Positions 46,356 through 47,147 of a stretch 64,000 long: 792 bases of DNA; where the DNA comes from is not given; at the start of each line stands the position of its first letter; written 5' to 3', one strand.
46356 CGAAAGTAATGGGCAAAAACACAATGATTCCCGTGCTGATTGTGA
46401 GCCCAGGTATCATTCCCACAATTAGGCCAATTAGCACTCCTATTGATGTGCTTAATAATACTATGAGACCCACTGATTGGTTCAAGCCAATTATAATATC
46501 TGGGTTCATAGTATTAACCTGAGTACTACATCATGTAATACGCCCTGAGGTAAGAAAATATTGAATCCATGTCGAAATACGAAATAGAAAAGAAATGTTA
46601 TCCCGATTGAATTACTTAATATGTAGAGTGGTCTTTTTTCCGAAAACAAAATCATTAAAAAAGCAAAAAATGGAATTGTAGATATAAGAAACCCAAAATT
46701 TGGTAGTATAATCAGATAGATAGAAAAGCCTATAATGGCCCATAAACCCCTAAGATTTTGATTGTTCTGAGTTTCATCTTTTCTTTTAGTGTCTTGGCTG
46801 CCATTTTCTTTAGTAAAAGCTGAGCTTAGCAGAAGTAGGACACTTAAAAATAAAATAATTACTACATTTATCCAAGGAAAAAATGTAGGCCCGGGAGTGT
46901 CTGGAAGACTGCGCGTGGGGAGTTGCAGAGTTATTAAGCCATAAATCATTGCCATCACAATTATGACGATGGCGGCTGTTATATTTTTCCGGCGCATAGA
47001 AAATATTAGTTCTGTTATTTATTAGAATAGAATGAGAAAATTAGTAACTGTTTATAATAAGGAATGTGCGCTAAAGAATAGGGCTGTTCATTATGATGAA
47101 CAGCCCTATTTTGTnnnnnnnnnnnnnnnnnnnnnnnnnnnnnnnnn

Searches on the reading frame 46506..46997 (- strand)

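Call 7: search_protein_families(library=pfam, proteins=[window:46506-46997:-])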
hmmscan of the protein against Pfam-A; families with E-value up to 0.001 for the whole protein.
window:46506-46997:- (163 aa): 2 families
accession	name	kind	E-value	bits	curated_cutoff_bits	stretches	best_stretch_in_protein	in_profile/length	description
PF07331.16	TctB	-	2.9e-22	79.8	29.1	1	8-150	3-137/137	Tripartite tricarboxylate transporter TctB family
PF12794.12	MscS_TM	-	0.00071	19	28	0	3-111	123-226/339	Mechanosensitive ion channel inner membrane domain 1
